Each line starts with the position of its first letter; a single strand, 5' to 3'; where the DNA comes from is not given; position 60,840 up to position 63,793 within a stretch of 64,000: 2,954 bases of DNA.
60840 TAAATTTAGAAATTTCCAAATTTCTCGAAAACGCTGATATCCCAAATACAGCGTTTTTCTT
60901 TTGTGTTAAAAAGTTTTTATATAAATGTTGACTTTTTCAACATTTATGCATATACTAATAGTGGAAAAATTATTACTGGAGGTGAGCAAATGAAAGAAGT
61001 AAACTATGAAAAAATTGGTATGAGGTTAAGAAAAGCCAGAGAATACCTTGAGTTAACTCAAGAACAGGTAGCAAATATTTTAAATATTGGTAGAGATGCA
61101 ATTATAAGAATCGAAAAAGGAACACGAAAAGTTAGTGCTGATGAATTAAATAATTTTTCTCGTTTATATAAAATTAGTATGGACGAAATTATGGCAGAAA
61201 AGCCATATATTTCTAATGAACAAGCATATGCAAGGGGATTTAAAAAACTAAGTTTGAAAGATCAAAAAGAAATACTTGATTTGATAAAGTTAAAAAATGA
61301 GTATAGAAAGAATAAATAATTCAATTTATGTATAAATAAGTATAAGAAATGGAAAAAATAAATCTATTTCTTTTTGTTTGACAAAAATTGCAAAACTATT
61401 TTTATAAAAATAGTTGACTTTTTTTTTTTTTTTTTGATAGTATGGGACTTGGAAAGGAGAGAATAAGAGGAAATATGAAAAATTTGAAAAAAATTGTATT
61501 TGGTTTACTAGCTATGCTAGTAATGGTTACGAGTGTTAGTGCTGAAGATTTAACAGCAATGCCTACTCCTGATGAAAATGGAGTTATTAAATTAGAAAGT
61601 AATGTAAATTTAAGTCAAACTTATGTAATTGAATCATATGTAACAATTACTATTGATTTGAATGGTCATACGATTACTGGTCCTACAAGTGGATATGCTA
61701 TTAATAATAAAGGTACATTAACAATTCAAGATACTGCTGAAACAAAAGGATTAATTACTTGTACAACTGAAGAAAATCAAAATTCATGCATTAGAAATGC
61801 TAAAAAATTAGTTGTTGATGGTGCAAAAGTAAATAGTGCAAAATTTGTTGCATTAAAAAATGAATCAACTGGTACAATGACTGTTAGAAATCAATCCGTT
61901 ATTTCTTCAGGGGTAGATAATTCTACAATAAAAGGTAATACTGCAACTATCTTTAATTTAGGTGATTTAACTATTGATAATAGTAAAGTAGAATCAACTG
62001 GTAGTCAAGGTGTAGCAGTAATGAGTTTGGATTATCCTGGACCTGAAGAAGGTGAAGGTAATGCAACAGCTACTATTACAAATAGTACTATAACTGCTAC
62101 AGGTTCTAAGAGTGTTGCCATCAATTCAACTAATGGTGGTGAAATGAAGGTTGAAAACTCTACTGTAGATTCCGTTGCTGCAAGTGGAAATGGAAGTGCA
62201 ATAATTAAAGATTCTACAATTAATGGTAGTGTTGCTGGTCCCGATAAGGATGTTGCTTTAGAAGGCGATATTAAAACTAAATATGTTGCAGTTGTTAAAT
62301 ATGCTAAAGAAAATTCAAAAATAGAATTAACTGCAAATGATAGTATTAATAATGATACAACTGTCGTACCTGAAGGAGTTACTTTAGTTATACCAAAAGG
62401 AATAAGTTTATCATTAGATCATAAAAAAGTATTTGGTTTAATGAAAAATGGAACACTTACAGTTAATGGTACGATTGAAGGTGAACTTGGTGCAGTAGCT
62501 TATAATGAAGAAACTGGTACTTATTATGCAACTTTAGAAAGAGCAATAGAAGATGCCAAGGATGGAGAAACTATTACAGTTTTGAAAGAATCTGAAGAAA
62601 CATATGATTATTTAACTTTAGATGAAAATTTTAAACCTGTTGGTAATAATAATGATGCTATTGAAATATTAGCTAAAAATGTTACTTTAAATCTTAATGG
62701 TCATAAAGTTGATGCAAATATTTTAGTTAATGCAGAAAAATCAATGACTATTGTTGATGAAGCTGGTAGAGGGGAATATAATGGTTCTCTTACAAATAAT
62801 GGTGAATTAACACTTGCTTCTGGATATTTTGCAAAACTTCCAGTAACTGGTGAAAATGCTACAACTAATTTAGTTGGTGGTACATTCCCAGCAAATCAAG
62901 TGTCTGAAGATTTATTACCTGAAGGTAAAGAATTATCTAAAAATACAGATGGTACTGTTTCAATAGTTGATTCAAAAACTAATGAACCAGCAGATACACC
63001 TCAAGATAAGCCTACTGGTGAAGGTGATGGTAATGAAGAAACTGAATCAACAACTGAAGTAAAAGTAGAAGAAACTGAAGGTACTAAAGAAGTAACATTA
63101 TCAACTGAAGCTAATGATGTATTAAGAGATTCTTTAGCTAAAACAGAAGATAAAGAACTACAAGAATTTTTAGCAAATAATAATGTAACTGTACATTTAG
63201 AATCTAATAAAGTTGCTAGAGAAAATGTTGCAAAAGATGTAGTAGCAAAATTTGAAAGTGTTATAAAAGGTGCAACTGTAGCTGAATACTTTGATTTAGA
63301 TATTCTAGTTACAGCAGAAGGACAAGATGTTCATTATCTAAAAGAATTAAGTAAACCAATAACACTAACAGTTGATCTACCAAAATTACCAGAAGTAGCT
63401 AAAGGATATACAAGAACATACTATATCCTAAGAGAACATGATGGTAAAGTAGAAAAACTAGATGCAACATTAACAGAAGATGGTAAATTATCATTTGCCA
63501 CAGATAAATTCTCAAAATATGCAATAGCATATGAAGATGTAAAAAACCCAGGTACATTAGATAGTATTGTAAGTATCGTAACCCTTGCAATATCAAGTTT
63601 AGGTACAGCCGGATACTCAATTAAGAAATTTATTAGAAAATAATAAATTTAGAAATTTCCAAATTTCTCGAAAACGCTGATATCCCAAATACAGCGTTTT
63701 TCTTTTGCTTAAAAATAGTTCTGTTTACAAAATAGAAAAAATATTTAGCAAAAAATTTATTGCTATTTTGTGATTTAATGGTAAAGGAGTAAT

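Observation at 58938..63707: Twin surface-protein genes with shared promoter/signal and anchor/terminator cassettes and T17 tracts in the promoter spacer (vlp-like contingency locus)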

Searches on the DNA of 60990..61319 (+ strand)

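Call 71: search_rna_families(sources=[L001, L002], threshold=evalue, max_evalue=1)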
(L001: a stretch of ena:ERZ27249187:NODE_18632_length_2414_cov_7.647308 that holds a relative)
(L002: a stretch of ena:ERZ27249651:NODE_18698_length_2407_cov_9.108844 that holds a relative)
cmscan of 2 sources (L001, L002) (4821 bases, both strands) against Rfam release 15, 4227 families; matches with E-value up to 1: 0.
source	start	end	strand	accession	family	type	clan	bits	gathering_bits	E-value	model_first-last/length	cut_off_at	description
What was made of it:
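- Tried and rejected: Rfam found nothing in L001 or L002 that explains the foreign sequence after T7 (call 71).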

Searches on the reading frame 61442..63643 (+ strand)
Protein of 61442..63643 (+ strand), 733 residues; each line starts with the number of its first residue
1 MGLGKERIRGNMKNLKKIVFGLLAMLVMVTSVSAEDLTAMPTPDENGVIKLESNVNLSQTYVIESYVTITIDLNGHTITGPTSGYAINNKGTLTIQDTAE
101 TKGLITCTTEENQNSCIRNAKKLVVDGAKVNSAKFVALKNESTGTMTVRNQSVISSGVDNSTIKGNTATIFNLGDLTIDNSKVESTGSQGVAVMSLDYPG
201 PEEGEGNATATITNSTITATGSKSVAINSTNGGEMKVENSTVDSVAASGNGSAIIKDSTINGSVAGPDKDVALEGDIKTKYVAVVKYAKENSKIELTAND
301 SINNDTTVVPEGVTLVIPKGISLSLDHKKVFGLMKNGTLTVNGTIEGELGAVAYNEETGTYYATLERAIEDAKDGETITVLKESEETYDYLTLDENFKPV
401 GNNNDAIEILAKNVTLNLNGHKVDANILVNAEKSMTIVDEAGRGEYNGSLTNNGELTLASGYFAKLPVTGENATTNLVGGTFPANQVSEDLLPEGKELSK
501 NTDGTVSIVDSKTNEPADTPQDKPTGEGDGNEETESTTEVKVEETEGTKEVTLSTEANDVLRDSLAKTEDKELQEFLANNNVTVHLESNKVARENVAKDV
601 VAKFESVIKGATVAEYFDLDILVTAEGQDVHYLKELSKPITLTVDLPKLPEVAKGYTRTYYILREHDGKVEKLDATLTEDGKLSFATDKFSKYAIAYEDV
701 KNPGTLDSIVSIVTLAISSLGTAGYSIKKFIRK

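Call 10: search_protein_families(library=pfam, proteins=[window:61475-63643:+], max_evalue=0.1)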
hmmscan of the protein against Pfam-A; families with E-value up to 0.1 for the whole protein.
window:61475-63643:+ (722 aa): 2 families
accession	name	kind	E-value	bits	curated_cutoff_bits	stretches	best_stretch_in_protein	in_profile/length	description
PF18650.6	IMPa_N_2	-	0.028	14.2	25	1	83-125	113-154/200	Immunomodulating metalloprotease N-terminal domain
PF18755.6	RAMA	-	0.061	13.7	35.2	0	413-457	26-68/107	Restriction Enzyme Adenine Methylase Associated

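Call 11: search_protein_families(library=ncbifam, proteins=[window:61475-63643:+], max_evalue=0.1)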
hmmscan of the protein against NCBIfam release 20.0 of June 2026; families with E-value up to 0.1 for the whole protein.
window:61475-63643:+ (722 aa): 0 families

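Call 29: find_related_loci(query=A1, collection=genome_contigs, flank=3000)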
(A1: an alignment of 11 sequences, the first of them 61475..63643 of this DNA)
Query A1 (722 aa) in genome_contigs; peptide patterns used: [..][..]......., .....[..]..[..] (x = any residue, [..] = any of these).
594 stretches matched a pattern (row limit reached: there are more); 5 encode a relative of the query (tblastn E <= 1e-3); 5 distinct loci.
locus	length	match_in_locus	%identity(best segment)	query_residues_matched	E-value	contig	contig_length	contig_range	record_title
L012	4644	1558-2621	49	1-719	2e-52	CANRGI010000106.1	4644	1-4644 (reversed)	MAG: uncultured Bacilli bacterium isolate Lapin-022__bin57 genome assembly, contig: Lapin-022__NODE_18607_length_4644_co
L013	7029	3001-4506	72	1-722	2e-9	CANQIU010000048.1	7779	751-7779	MAG: uncultured Bacilli bacterium isolate Lapin-027__bin40 genome assembly, contig: Lapin-027__NODE_9995_length_7779_cov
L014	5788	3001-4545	69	1-722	2e-9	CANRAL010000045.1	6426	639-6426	MAG: uncultured Bacilli bacterium isolate Lapin-016__bin54 genome assembly, contig: Lapin-016__NODE_11300_length_6426_co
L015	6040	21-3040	41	1-717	5e-9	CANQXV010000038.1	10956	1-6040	MAG: uncultured Bacilli bacterium isolate Lapin-020__bin108 genome assembly, contig: Lapin-020__NODE_8738_length_10956_c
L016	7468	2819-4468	77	1-715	3e-7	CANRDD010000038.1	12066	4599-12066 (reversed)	MAG: uncultured Bacilli bacterium isolate Lapin-026__bin34 genome assembly, contig: Lapin-026__NODE_6552_length_12066_co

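Call 34: find_encoding_contigs(protein=window:61442-63643:+, flank=3000, max_places=10)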
Protein window:61442-63643:+ (733 aa): no gene with exactly this product is on record in the collection.

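Call 45: find_related_loci(query=A1, collection=metagenome_contigs, flank=2000)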
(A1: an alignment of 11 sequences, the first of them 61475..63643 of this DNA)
Query A1 (722 aa) in metagenome_contigs; peptide patterns used: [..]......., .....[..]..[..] (x = any residue, [..] = any of these).
600 stretches matched a pattern, but none encodes a relative of the query by tblastn (E <= 1e-3).

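Call 69: predict_structure(alignment_id=A1)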
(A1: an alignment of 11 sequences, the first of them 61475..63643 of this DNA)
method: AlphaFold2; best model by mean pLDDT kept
length: 722 residues; sequences in the alignment: 11
mean_pLDDT: 54.3   pTM: 0.37
mean pLDDT of the five models: 54.3, 52.7, 52.5, 51.8, 47.9
residues with pLDDT >= 90: 9; 70-90: 221; 50-70: 146; < 50: 346
segments of 3 or more residues with pLDDT < 50: 15-26, 75-79, 95-111, 115-164, 173-182, 184-195, 293-295, 316-325, 337-526, 694-722
pLDDT, mean of each block of 10 residues (from residue 1): 61 44 48 79 69 65 67 48 58 46 43 44 34 36 25 32 49 46 46 51 64 57 75 66 84 66 86 77 78 55 74 51 55 50 34 37 37 25 24 25 24 24 30 30 28 25 26 31 41 38 29 29 45 67 75 79 76 81 78 77 86 70 78 84 80 86 85 88 86 47 41 39 38
secondary structure, 60 per line:
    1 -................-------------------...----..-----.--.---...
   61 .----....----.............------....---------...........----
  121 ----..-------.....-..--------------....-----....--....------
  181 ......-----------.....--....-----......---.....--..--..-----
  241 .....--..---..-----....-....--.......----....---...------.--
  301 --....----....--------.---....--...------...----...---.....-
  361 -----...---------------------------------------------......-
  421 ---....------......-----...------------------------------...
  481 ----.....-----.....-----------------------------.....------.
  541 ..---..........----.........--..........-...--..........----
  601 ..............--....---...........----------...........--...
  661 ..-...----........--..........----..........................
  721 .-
elements in order (helices of 4 or more, strands of 3 or more residues): H2-17 E37-39 E58-61 E66-69 E74-86 E93-96 E106-116 E134-138 E156-159 E165-168 E171-174 E181-186 E198-202 E205-208 E214-219 E223-227 E241-245 E260-263 E265-268 H271-276 E282-285 E289-291 E303-306 E311-314 E327-330 E333-335 E342-344 E349-351 H355-359 E366-368 H414-419 E424-427 E434-439 E445-447 E485-489 E495-499 E529-533 E540-542 H546-555 H560-568 E571-580 H587-596 E601-614 E617-620 E624-634 E645-655 E658-662 E664-666 E671-678 E681-690 H695-721
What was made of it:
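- On Sortase-anchored cell-wall proteins (LPXTG type): The model gives a helix at residues 695-721 (call 69).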

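Call 81: search_solved_structures(query=window:61475-63643:+, max_evalue=1)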
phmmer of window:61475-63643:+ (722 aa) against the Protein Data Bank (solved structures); distinct sequences matched with E-value up to 1: 1.
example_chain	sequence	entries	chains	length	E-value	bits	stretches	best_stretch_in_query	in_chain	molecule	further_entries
1v8c_A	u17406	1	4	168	0.6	11.8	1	583-649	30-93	MoaD related protein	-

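Call 84: fold_search(model_id=the predicted structure, library=pdb)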
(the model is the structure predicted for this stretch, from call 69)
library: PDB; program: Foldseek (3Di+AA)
matches with E <= 10: 683; with E <= 0.001: 0
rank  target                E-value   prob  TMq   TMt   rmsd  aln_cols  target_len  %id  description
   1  3ud2_A                2.8e-02  1.00  0.10  0.20   7.6       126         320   15  Crystal structure of Selenomethionine ZU5A-ZU5B protein domains of human erythrocyte ankyrin (released 2012-02-22)
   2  3ud2_B                3.0e-02  0.99  0.10  0.20   7.2       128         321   16  Crystal structure of Selenomethionine ZU5A-ZU5B protein domains of human erythrocyte ankyrin (released 2012-02-22)
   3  8ikj                  4.0e-02  0.87  0.09  0.12  11.0       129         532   12  Cryo-EM structure of the inactive CD97 (released 2024-02-14)
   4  4dlo_B                5.4e-02  0.63  0.07  0.14  15.5       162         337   12  Crystal structure of the GAIN and HormR domains of brain angiogenesis inhibitor 3 (BAI3) (released 2012-02-22)
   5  6m3p_E                5.6e-02  0.94  0.09  0.14   8.9       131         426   19  Crystal structure of AnkG/beta2-spectrin complex (released 2020-05-13)
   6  5x7g                  7.5e-02  0.69  0.09  0.09   9.4       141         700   11  Crystal Structure of Paenibacillus sp. 598K cycloisomaltooligosaccharide glucanotransferase (released 2017-04-26)
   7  9beh_A                7.9e-02  0.77  0.20  0.24  11.9       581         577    8  Structure of GH110A in complex with galactose-6-sulfate (released 2025-08-27)
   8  9bev_A                8.6e-02  0.69  0.20  0.24  12.8       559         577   10  Structure of GH110A in complex with a lambda-carrageenan oligosaccharide (released 2025-08-27)
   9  6m3q_E                9.1e-02  0.98  0.09  0.14   6.5       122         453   20  Crystal structure of AnkB/beta4-spectrin complex (released 2020-05-13)
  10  5axh_B                1.2e-01  0.41  0.08  0.10   7.4       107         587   13  Crystal structure of thermophilic dextranase from Thermoanaerobacter pseudethanolicus, D312G mutant in complex with is (released 2015-11-11)
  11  2ral_A                1.2e-01  0.30  0.06  0.12  18.1       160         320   11  Crystal Structure Analysis of double cysteine mutant of S.epidermidis adhesin SdrG: Evidence for the Dock,Lock and Lat (released 2007-11-06)
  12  6m3r_E                1.3e-01  0.96  0.10  0.16   7.7       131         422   18  Crystal structure of AnkG/beta4-spectrin complex (released 2020-05-13)
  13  7o9o                  1.7e-01  0.14  0.13  0.20  14.1       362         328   10  Crystal structure of the Awp3b (adhesin-like wall protein 3b) A-domain from Candida glabrata (released 2021-12-15)
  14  5axg_B                1.8e-01  0.38  0.08  0.10   7.2       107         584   13  Crystal structure of thermophilic dextranase from Thermoanaerobacter pseudethanolicus (released 2015-11-11)
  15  4h8q                  1.9e-01  0.20  0.06  0.27  12.9       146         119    8  Structure of the Q29T IsdX2-NEAT5 mutant in complex with heme (released 2013-02-06)
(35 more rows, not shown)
